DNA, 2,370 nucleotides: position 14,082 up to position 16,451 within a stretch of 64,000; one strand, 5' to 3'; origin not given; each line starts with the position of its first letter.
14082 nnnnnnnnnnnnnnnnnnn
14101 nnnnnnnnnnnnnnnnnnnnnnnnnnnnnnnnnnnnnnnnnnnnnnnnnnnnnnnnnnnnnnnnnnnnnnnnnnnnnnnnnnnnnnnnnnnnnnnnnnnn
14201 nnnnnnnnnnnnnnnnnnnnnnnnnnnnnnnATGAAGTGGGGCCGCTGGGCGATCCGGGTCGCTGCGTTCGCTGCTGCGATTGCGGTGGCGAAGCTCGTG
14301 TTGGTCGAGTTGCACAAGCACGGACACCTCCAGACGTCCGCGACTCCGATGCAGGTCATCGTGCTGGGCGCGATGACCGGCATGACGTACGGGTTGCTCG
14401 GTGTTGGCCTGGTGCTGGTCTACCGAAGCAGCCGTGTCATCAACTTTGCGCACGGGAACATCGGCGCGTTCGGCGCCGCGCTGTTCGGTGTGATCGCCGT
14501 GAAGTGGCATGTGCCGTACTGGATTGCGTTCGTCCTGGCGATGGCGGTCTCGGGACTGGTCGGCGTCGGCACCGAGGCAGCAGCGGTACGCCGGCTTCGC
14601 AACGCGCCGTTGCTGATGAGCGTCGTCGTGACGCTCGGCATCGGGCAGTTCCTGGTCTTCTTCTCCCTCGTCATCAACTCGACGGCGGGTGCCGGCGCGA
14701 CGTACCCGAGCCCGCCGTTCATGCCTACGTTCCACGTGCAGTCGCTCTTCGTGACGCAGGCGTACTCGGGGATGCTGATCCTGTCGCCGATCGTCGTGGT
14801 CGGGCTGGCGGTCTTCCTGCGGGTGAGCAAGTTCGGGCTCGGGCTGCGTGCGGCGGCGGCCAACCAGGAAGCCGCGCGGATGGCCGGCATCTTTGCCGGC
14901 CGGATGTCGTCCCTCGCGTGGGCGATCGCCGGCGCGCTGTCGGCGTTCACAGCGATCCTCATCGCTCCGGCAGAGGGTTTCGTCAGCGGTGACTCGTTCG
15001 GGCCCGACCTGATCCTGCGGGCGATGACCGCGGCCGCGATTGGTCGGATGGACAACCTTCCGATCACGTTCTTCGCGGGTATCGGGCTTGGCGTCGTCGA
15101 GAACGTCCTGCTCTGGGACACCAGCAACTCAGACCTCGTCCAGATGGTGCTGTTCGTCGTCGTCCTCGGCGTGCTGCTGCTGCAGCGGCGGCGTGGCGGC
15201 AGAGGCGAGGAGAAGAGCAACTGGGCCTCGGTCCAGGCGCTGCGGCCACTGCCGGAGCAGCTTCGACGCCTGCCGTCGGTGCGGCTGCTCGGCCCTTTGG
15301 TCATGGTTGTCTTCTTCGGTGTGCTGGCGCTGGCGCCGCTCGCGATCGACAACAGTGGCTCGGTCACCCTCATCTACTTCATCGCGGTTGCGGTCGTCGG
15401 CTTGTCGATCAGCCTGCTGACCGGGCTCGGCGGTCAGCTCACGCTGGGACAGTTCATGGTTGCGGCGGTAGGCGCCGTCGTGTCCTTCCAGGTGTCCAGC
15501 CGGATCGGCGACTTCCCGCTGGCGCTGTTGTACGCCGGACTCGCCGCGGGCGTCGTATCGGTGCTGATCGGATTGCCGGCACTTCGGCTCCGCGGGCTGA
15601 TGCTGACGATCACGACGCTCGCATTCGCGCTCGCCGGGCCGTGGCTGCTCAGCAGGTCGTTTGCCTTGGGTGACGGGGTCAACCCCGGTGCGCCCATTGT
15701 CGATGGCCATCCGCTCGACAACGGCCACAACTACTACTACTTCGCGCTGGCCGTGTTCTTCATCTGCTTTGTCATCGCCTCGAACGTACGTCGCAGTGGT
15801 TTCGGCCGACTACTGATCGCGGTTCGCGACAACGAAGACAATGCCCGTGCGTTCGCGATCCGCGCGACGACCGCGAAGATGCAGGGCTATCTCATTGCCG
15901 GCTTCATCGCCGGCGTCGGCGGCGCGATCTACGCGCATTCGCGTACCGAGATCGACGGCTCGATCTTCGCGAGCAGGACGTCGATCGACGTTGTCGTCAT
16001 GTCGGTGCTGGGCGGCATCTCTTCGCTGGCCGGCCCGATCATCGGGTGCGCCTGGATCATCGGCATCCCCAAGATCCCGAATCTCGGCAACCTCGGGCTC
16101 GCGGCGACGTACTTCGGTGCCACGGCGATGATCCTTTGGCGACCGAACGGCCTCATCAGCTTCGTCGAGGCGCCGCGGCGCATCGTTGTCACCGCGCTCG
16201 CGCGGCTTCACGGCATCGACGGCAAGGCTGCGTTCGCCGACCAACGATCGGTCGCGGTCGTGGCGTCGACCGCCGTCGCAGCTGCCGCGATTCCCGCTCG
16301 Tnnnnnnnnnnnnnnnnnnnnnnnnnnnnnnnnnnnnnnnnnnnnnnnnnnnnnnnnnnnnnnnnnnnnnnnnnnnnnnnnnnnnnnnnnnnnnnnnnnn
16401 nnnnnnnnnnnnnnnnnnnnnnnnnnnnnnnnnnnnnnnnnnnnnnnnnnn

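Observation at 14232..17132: Single-polypeptide LivH-LivM-LivG fusion (permease-permease-ATPase) in both locus copies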

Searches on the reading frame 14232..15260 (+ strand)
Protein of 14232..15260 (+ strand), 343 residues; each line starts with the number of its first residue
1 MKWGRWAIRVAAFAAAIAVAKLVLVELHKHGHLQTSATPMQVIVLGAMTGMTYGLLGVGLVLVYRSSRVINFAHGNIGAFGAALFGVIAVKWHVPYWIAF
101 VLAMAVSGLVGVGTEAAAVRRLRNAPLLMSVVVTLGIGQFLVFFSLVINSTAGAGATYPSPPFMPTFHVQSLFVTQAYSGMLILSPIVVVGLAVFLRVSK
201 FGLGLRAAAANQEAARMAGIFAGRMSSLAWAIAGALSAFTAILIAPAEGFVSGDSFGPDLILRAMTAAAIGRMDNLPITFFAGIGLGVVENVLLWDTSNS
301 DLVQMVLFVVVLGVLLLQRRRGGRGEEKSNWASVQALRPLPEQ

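Call 33: search_protein_families(library=pfam, proteins=[window:14232-15260:+], max_evalue=5)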
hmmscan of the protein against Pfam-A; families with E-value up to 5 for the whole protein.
window:14232-15260:+ (343 aa): 1 family
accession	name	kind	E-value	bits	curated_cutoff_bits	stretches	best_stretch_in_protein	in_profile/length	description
PF02653.21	BPD_transp_2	-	1.7e-28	100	26.8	1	43-312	2-269/269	Branched-chain amino acid transport system / permease component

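Call 60: search_solved_structures(query=A5, max_evalue=10)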
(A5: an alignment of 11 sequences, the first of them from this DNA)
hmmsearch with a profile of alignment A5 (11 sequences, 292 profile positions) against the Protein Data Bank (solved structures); distinct sequences matched with E-value up to 10: 0.

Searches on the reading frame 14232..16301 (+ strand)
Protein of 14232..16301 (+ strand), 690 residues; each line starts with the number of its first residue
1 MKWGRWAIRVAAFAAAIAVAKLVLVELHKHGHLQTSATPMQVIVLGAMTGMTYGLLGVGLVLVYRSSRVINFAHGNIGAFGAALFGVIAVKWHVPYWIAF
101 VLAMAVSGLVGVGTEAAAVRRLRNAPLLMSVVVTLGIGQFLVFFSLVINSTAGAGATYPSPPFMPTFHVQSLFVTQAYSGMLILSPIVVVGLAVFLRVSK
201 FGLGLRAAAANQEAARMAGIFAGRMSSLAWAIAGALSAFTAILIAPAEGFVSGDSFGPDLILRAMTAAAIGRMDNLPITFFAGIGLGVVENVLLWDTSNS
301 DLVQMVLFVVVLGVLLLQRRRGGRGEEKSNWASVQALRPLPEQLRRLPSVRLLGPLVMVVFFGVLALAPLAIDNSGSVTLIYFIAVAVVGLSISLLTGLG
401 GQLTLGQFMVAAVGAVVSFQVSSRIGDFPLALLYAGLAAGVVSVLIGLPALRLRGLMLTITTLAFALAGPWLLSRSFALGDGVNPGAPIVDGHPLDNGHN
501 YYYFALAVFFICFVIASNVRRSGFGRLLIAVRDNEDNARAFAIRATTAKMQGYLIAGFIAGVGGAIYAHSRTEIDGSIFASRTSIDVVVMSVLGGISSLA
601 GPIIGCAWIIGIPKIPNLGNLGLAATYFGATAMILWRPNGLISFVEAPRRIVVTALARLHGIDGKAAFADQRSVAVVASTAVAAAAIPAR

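Call 32: search_solved_structures(query=window:14232-16301:+, max_evalue=1)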
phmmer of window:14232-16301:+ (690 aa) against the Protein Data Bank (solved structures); distinct sequences matched with E-value up to 1: 0.

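Call 97: predict_structure(alignment_id=A7)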
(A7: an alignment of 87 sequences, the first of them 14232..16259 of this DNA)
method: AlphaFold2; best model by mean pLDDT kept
length: 676 residues; sequences in the alignment: 87
mean_pLDDT: 84.8   pTM: 0.86
mean pLDDT of the five models: 84.8, 84.7, 82.9, 80.8, 79.6
residues with pLDDT >= 90: 239; 70-90: 363; 50-70: 70; < 50: 4
segments of 3 or more residues with pLDDT < 50: 674-676
pLDDT, mean of each block of 10 residues (from residue 1): 77 77 78 69 88 92 82 87 90 91 95 87 79 87 82 65 88 86 89 89 77 65 81 93 79 72 87 86 90 75 83 83 57 70 91 92 95 91 95 83 85 95 90 96 90 72 87 89 85 85 96 95 88 80 89 96 96 90 89 89 88 71 76 87 90 94 87 51
secondary structure, 60 per line:
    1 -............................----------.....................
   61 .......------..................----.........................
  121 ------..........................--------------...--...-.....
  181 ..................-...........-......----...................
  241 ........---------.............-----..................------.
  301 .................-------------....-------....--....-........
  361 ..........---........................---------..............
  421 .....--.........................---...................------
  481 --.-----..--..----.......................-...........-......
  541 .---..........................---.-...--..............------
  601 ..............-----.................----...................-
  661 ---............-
elements in order: H2-29 H40-67 H74-91 H96-120 H127-152 E167-169 E172-174 H176-198 H200-210 H212-217 H222-248 H258-270 H276-293 H300-317 H331-334 H342-345 H348-351 H353-370 H374-397 H407-425 H428-452 H456-474 H499-521 H523-533 H535-541 H545-570 H581-594 H601-614 H620-636 H641-659 H664-675
